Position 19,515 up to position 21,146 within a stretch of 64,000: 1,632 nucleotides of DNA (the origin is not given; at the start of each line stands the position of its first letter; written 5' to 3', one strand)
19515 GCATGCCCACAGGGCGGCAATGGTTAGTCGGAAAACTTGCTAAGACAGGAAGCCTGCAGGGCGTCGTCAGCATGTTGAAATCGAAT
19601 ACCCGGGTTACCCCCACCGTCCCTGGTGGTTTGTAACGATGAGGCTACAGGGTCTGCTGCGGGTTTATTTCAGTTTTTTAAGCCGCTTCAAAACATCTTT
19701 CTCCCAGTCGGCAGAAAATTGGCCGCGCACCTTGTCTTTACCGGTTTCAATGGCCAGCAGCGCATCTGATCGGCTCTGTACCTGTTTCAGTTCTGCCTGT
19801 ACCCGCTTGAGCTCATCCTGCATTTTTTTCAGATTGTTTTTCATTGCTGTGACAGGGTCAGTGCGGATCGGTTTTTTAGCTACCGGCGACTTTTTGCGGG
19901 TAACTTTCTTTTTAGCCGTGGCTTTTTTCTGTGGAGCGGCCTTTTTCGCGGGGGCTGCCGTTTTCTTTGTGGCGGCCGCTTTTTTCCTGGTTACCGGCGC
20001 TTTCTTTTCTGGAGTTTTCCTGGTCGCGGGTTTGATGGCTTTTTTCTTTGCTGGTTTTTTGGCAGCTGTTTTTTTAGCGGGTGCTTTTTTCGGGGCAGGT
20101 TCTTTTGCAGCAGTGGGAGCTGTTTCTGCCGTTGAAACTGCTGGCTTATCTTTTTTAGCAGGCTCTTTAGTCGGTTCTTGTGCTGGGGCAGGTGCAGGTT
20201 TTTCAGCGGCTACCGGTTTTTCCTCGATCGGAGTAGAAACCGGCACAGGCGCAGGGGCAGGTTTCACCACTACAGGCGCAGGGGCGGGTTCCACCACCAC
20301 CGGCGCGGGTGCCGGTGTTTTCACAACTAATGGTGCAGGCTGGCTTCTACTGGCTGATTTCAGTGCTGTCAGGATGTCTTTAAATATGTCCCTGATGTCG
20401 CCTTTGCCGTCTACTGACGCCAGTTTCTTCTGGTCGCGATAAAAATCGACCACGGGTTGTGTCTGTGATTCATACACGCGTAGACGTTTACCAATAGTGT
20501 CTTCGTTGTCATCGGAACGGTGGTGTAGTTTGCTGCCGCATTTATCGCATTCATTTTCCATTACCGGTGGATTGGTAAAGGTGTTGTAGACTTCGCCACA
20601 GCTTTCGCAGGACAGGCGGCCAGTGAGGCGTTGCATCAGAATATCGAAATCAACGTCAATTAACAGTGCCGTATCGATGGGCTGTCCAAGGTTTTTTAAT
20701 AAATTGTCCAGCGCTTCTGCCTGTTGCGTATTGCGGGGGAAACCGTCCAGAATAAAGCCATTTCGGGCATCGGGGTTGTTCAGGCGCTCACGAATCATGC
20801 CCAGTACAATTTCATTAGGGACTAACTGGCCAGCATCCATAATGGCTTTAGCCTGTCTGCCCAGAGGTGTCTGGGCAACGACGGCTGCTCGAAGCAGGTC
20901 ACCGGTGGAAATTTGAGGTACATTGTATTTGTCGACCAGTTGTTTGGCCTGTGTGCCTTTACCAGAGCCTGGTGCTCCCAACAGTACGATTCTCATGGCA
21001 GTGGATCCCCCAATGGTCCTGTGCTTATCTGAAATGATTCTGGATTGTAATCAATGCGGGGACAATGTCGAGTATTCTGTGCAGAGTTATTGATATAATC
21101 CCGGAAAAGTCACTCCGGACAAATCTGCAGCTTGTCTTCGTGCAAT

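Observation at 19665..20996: Adenylate kinase fused in frame to a histone-H1-like, Pro/Ala-rich, coiled-coil C-terminal tail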

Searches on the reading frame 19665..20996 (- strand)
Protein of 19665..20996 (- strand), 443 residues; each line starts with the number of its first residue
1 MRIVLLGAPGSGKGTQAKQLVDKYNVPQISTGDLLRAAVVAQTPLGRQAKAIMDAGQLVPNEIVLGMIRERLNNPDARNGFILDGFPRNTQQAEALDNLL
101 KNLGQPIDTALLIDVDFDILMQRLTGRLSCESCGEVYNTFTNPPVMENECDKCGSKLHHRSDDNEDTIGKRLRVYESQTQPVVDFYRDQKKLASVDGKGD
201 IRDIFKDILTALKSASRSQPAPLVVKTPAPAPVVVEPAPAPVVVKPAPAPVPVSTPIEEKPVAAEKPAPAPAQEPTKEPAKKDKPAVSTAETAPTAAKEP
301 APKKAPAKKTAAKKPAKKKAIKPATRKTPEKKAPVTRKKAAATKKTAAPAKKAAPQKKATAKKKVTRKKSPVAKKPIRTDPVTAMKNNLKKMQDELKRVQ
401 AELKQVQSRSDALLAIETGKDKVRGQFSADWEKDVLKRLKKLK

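Call 4: search_protein_families(library=pfam, proteins=[window:19665-20996:-], max_evalue=1)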
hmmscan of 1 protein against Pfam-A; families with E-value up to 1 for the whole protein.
window:19665-20996:- (443 aa): 15 families
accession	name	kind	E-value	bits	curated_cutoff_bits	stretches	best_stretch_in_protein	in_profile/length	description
PF00406.28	ADK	-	1.7e-58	197.5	26.8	1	5-190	1-150/151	Adenylate kinase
PF13207.12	AAA_17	-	2.8e-28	99.3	27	1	6-126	1-121/136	AAA domain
PF05191.20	ADK_lid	-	3.6e-13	49.6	26.6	1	127-162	1-36/36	Adenylate kinase, active site lid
PF13671.12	AAA_33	-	9.9e-06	26.4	27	1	3-127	2-118/143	AAA domain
PF13238.12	AAA_18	-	0.00091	20.1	29.4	1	3-129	1-113/128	AAA domain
PF10805.13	DUF2730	-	0.015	15.8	24.9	1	357-415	41-98/102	Protein of unknown function (DUF2730)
PF01155.25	HypA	-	0.034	14.6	28.9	1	120-159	63-98/112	Hydrogenase/urease nickel incorporation, metallochaperone, hypA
PF13521.12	AAA_28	-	0.038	14.7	27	1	2-43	1-40/164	AAA domain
PF13401.12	AAA_22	-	0.12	13.1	27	1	3-29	8-37/130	AAA domain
PF20720.3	nSTAND3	-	0.19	11.9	27.2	1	3-24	20-41/155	Novel STAND NTPase 3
PF17213.9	Hydin_ADK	-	0.3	11.6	27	0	3-50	2-50/196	Hydin Adenylate kinase-like domain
PF09723.15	Zn_ribbon_8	-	0.47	11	34.4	1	130-157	8-37/41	Zinc ribbon domain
PF01396.24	Zn_ribbon_Top1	-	0.57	10.5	32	1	148-161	2-15/39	Topoisomerase DNA binding C4 zinc finger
PF21097.3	SR_plectin_7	-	0.65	10.9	27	0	362-416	24-76/116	Spectrin repeat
PF14803.11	Zn_ribbon_Nudix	-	0.89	10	25.6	0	150-164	3-17/34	Nudix N-terminal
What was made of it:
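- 20352..20996 (-): Adenylate kinase catalytic domain, aa 1-215 (P-loop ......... at aa 7-15). Pfam ADK 1.7e-58 (call 4).
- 20511..20618 (-): Zinc-binding lid, aa 127-162, with C130, C133, C150 and C153. Pfam ADK_lid 3.6e-13 (call 4).
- On Adenylate kinase (TIGR01351 / NF001380 / PF00406): PF00406 scores 197.5 bits (call 4).
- On Zinc-lid (Cys4) subtype of long-lid Adk (PF05191): ADK_lid 3.6e-13 over aa 127-162 (call 4).
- Checked: Pfam ADK scores 1.7e-58 and ADK_lid 3.6e-13 over aa 127-162 (call 4).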

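Call 5: search_protein_families(library=ncbifam, proteins=[window:19665-20996:-], max_evalue=1)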
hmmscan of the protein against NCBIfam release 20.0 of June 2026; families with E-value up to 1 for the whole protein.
window:19665-20996:- (443 aa): 31 families (the best 25 are shown)
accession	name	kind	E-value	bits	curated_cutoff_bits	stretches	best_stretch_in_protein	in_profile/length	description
NF001380.0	PRK00279.1-2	equivalog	2.3e-90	301.7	251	1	1-214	1-214/216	adenylate kinase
TIGR01351.1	adk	subfamily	1.3e-78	263.4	168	1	2-212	1-211/212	adenylate kinase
NF001381.0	PRK00279.1-3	equivalog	2.7e-72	242.5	187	1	1-214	1-187/188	adenylate kinase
NF001379.0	PRK00279.1-1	equivalog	8.2e-70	234.5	268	1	1-213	1-216/216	adenylate kinase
NF010381.0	PRK13808.1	equivalog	1.3e-67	228.6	426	2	1-128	1-128/335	adenylate kinase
NF002700.0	PRK02496.1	equivalog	4e-60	202.6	262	2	2-127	3-128/184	adenylate kinase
NF011101.0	PRK14528.1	equivalog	1.2e-58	198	195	2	2-132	3-133/187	adenylate kinase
NF001382.0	PRK00279.1-4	equivalog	2e-57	194.2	334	1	1-213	1-209/212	adenylate kinase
NF011103.0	PRK14530.1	equivalog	3.3e-57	193.5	294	1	2-214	5-213/215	adenylate kinase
NF001385.0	PRK00279.2-3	equivalog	1.2e-56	191.7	315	1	3-213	7-212/213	adenylate kinase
NF011100.0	PRK14527.1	equivalog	4e-56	189.7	154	1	3-212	9-190/191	adenylate kinase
NF011099.0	PRK14526.1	equivalog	1.3e-55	188.3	223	1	1-212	1-207/211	adenylate kinase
NF001386.0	PRK00279.2-4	equivalog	9.9e-55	185.6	256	1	3-210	5-213/220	adenylate kinase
NF011105.0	PRK14532.1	equivalog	1.5e-52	177.9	162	2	1-129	1-129/189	adenylate kinase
NF011104.0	PRK14531.1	equivalog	6.1e-52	175.9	160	2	2-129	4-130/183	adenylate kinase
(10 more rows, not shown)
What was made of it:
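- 20352..20996 (-): NF001380 301.7 bits against cutoff 251 (call 5).
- On Adenylate kinase (TIGR01351 / NF001380 / PF00406): TIGR01351 scores 263.4 against 168 (call 5).
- Checked: NCBIfam NF001380 scores 301.7 bits against a cutoff of 251, covering 1-214 of 216 positions (call 5).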

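Call 7: find_homologous_proteins(query=window:19665-20996:-)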
Query window:19665-20996:- (443 aa): 5365 proteins with E <= 0.001 among 8000 candidates; the best 120 are listed.
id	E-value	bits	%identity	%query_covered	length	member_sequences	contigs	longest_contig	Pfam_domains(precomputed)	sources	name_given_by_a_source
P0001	1.8e-194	665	84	67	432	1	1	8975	PF00406.30,PF05191.21,PF13207.13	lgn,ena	-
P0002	8.1e-156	537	56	100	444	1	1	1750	PF00406.30,PF05191.21,PF07382.17,PF13207.13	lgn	-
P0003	1.6e-153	530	81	53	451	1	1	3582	PF00406.30,PF05191.21,PF13207.13,PF13238.13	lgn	-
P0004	8.1e-150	518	81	50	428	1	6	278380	PF00406.30,PF05191.21,PF13207.13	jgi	-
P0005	3.4e-149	516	57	100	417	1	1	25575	PF00406.30,PF05191.21,PF13207.13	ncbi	-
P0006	5.8e-148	512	70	66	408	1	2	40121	PF00406.30,PF05191.21,PF13207.13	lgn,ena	-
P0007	7.5e-147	508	71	64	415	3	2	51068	PF00406.30,PF05191.21,PF13207.13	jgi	-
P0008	1.8e-144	500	56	100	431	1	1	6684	PF00406.30,PF05191.21,PF13207.13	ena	-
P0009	5.2e-144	499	55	100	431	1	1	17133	PF00406.30,PF05191.21,PF13671.13,PF13207.13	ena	-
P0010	1.3e-143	497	52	100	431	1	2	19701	PF00406.30,PF05191.21,PF13207.13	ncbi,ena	-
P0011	1.5e-143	497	74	62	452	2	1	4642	PF00406.30,PF05191.21,PF07382.17,PF13207.13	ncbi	-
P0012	2.4e-143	496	53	100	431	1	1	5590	PF00406.30,PF05191.21,PF13207.13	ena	-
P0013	5.7e-143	495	56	100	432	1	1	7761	PF00406.30,PF05191.21,PF13207.13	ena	-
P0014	6.4e-143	495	68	69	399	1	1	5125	PF00406.30,PF05191.21,PF13207.13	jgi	-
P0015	6.9e-142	492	52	100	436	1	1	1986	PF00406.30,PF05191.21,PF13207.13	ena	-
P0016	8.9e-142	491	76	49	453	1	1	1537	PF00406.30,PF05191.21,PF13207.13,PF13238.13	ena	-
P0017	2.2e-141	490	54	100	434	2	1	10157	PF00406.30,PF05191.21,PF13207.13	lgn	-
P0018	2.5e-141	490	65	71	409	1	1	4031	PF00406.30,PF05191.21,PF13207.13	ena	-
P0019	4.7e-141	489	53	100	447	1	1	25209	PF00406.30,PF05191.21,PF13207.13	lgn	-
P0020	1.1e-140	488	67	66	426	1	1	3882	PF00406.30,PF05191.21,PF13207.13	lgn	-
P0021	2.5e-140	486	64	73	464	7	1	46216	PF00406.30,PF05191.21,PF13207.13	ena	-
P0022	2.9e-139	483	64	64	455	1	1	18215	PF00406.30,PF05191.21,PF13207.13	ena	-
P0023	3.0e-139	483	53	100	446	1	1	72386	PF00406.30,PF05191.21,PF13207.13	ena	-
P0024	3.3e-139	483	56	100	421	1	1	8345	PF00406.30,PF05191.21,PF07382.17,PF13207.13,PF13238.13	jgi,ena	-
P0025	4.1e-139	482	56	100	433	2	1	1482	PF00406.30,PF05191.21,PF13207.13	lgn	-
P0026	5.5e-139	482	72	55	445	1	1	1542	PF00406.30,PF05191.21,PF13207.13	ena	-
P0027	5.6e-139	482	83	50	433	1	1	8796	PF00406.30,PF05191.21,PF13207.13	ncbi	-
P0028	7.9e-139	482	57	100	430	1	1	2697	PF00406.30,PF05191.21,PF07382.17,PF13207.13,PF13238.13,PF02095.22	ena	-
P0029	1.0e-138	481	57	100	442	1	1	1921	PF00406.30,PF05191.21,PF13671.13,PF13207.13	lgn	-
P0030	4.5e-138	479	56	100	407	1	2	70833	PF00406.30,PF05191.21,PF13207.13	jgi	jgi:adenylate kinase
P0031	5.2e-138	479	52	100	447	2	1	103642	PF00406.30,PF05191.21,PF13207.13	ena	-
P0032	6.9e-138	478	55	100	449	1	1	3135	PF00406.30,PF05191.21,PF13207.13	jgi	jgi:adenylate kinase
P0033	1.4e-137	477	54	100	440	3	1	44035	PF00406.30,PF05191.21,PF13207.13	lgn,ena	-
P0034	1.6e-137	477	81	49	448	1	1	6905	PF00406.30,PF05191.21,PF07382.17,PF13671.13,PF13207.13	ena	-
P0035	2.7e-137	476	62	71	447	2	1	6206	PF00406.30,PF05191.21,PF13207.13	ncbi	-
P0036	4.2e-137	476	68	65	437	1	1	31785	PF00406.30,PF05191.21,PF13207.13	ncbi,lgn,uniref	ncbi:Adenylate kinase [hydrothermal vent metagenome]|uniref:Adenylate kinase n=1 Tax=hydrothermal ve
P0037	6.3e-137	475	74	49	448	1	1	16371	PF00406.30,PF05191.21,PF07382.17,PF13207.13,PF02095.22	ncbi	-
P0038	5.0e-136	472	55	100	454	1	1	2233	PF00406.30,PF05191.21,PF13207.13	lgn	-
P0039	5.1e-136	472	55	100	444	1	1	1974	PF00406.30,PF05191.21,PF13207.13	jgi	-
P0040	1.3e-135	471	73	61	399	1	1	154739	PF00406.30,PF05191.21,PF13207.13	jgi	jgi:adenylate kinase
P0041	3.8e-135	469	59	93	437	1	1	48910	PF00406.30,PF05191.21,PF13207.13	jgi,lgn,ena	-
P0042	4.7e-135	469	70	61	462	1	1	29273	PF00406.30,PF05191.21,PF13207.13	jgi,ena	-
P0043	9.1e-135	468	55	98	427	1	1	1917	PF00406.30,PF05191.21,PF13207.13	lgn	-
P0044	1.1e-134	468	69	66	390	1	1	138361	PF00406.30,PF05191.21,PF13207.13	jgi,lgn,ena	-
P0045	2.7e-134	467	-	-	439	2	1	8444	PF00406.30,PF05191.21,PF13207.13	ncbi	-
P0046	3.5e-134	466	77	55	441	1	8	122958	PF00406.30,PF05191.21,PF13207.13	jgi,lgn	jgi:adenylate kinase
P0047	9.3e-133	462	52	100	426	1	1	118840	PF00406.30,PF05191.21,PF13207.13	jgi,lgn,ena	-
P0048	9.8e-133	461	64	70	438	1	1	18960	PF00406.30,PF05191.21,PF13207.13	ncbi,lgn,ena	-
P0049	4.2e-132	459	52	100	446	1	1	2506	PF00406.30,PF05191.21,PF13207.13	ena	-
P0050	4.3e-132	459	55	100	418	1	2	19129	PF00406.30,PF05191.21,PF13207.13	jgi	-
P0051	4.4e-132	459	60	63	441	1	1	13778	PF00406.30,PF05191.21,PF13207.13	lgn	-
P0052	4.5e-132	459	76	49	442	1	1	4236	PF00406.30,PF05191.21,PF13207.13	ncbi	-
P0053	5.4e-132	459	53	100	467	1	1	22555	PF00406.30,PF05191.21,PF13207.13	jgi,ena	-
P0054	6.2e-132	459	52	100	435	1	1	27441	PF00406.30,PF05191.21,PF07382.17,PF13207.13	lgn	-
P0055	1.0e-131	458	54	100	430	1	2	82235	PF00406.30,PF05191.21,PF13207.13,PF13238.13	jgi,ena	-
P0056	1.1e-131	458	54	100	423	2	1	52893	PF00406.30,PF05191.21,PF13207.13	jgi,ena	-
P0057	2.1e-131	457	81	49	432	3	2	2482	PF00406.30,PF05191.21,PF13207.13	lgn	-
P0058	3.3e-131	456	69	60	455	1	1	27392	PF00406.30,PF05191.21,PF13207.13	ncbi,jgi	-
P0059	5.9e-131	456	54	100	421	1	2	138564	PF00406.30,PF05191.21,PF13207.13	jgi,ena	-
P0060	9.1e-131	455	53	100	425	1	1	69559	PF00406.30,PF05191.21,PF13207.13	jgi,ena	-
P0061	1.3e-130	454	72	49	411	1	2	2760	PF00406.30,PF05191.21,PF13207.13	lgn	-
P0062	3.1e-130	453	55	100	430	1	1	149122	PF00406.30,PF05191.21,PF13207.13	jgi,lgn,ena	-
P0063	4.8e-130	453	63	67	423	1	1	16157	PF00406.30,PF05191.21,PF13207.13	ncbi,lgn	-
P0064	1.0e-129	452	55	100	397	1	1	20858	PF00406.30,PF05191.21,PF13207.13,PF13238.13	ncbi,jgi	-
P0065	1.2e-129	451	63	67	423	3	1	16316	PF00406.30,PF05191.21,PF13207.13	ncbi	-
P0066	1.5e-129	451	77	50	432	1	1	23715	PF00406.30,PF05191.21,PF13207.13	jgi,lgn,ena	-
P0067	1.7e-129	451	54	100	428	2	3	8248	PF00406.30,PF05191.21,PF13207.13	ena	-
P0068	1.8e-129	451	81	49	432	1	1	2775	PF00406.30,PF05191.21,PF13207.13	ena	-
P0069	4.3e-129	449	52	100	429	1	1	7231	PF00406.30,PF05191.21,PF13207.13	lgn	-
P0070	9.5e-129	448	55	100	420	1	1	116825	PF00406.30,PF05191.21,PF13207.13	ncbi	-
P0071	1.5e-128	448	76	49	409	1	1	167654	PF00406.30,PF05191.21,PF13207.13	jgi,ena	-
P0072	2.3e-128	447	51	97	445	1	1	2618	PF00406.30,PF05191.21,PF13207.13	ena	-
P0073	7.6e-128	445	53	100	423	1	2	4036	PF00406.30,PF05191.21,PF13207.13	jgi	jgi:adenylate kinase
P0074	2.5e-127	444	54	100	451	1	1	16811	PF00406.30,PF05191.21,PF13207.13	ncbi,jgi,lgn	-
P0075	3.1e-127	443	70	60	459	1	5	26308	PF00406.30,PF05191.21,PF13207.13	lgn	-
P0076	1.1e-126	442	54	100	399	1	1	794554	PF00406.30,PF05191.21,PF13207.13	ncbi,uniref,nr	ncbi:MAG: adenylate kinase [endosymbiont of Galathealinum brachiosum]|uniref:Adenylate kinase n=1 Ta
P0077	2.1e-126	441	51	100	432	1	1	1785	PF00406.30,PF05191.21,PF13207.13,PF13238.13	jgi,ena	-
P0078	3.2e-126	440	69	60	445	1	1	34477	PF00406.30,PF05191.21,PF13207.13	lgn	-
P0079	1.4e-125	438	52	100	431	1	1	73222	PF00406.30,PF05191.21,PF13671.13,PF13207.13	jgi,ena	-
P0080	1.7e-125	438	54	100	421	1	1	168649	PF00406.30,PF05191.21,PF13207.13,PF13238.13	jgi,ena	-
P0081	1.8e-125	438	53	100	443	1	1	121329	PF00406.30,PF05191.21,PF13207.13,PF13238.13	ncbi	-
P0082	1.4e-124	435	69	60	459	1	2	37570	PF00406.30,PF05191.21,PF13207.13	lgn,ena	-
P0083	1.8e-124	434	70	60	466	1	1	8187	PF00406.30,PF05191.21,PF13207.13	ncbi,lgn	-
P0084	4.0e-124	433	70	60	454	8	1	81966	PF00406.30,PF05191.21,PF13207.13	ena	-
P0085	1.6e-123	431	68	60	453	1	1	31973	PF00406.30,PF05191.21,PF13207.13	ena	-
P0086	3.2e-123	430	48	100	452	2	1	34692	PF00406.30,PF05191.21,PF13207.13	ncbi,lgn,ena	-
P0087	5.4e-123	429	50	100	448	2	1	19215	PF00406.30,PF05191.21,PF13207.13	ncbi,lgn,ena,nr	ncbi:MAG TPA: adenylate kinase [Gammaproteobacteria bacterium]|nr:adenylate kinase [Gammaproteobacte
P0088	1.0e-122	428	70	60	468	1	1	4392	PF00406.30,PF05191.21,PF13207.13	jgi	jgi:adenylate kinase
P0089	1.5e-122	428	53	100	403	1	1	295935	PF00406.30,PF05191.21,PF13207.13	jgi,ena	-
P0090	3.2e-122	427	54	100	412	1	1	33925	PF00406.30,PF05191.21,PF13207.13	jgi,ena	-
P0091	6.3e-122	426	51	100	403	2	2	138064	PF00406.30,PF05191.21,PF13207.13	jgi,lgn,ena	-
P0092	1.2e-121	425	79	49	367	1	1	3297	PF00406.30,PF05191.21,PF13207.13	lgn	-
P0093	2.7e-120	420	49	100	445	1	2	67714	PF00406.30,PF05191.21,PF13671.13,PF13207.13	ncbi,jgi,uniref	ncbi:Adenylate kinase [hydrothermal vent metagenome]|uniref:Adenylate kinase n=1 Tax=hydrothermal ve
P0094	4.3e-120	420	80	49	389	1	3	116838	PF00406.30,PF05191.21,PF13207.13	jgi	jgi:adenylate kinase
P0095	4.9e-120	420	49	100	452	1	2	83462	PF00406.30,PF05191.21,PF13207.13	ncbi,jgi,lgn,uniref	ncbi:Adenylate kinase [hydrothermal vent metagenome]|uniref:Adenylate kinase n=1 Tax=hydrothermal ve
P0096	7.0e-120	419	53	100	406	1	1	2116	PF00406.30,PF05191.21,PF13207.13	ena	-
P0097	9.1e-120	419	64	75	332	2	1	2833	PF00406.30,PF05191.21,PF13207.13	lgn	-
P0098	1.1e-119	418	52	100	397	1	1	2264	PF00406.30,PF05191.21,PF13207.13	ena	-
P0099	3.0e-119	417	51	100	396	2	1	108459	PF00406.30,PF05191.21,PF13207.13,PF13238.13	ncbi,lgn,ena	-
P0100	7.3e-119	416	54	100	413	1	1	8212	PF00406.30,PF05191.21,PF13207.13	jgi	-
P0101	2.0e-118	414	50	100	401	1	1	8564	PF00406.30,PF05191.21,PF13207.13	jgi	-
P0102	2.0e-118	414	53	100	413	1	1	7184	PF00406.30,PF05191.21,PF13207.13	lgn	-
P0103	2.1e-118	414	57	85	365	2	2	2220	PF00406.30,PF05191.21,PF13207.13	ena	-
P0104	3.1e-118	414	50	100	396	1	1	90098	PF00406.30,PF05191.21,PF13207.13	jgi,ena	-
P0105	1.2e-117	412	53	100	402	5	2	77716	PF00406.30,PF05191.21,PF13207.13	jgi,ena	-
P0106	1.6e-117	411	76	53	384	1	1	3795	PF00406.30,PF05191.21,PF13207.13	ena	-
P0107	1.7e-117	411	51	100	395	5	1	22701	PF00406.30,PF05191.21,PF13207.13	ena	-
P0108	4.8e-117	410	52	100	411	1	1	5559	PF00406.30,PF05191.21,PF13207.13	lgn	-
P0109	7.7e-117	409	76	53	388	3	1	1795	PF00406.30,PF05191.21,PF13207.13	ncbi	-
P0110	1.2e-116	408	74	55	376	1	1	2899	PF00406.30,PF05191.21,PF13207.13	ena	-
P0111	1.7e-116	408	53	100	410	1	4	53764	PF00406.30,PF05191.21,PF13207.13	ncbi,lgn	-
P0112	2.8e-116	407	69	57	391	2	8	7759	PF00406.30,PF05191.21,PF13207.13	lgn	-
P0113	4.1e-116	407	76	52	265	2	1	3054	PF00406.30,PF05191.21,PF13671.13,PF13207.13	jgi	-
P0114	5.0e-116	406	48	100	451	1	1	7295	PF00406.30,PF05191.21,PF13207.13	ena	-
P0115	7.0e-116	406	76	54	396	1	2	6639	PF00406.30,PF05191.21,PF13207.13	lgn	-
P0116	8.7e-116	406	53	100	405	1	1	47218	PF00406.30,PF05191.21,PF13207.13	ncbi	-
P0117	8.7e-116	406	57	61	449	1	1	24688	PF00406.30,PF05191.21,PF13207.13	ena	-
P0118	1.1e-115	405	49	100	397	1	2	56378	PF00406.30,PF05191.21,PF13207.13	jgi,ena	-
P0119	1.2e-114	402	49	100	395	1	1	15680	PF00406.30,PF05191.21,PF13207.13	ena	-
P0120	2.0e-114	401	79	49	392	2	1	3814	PF00406.30,PF05191.21,PF13207.13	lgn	-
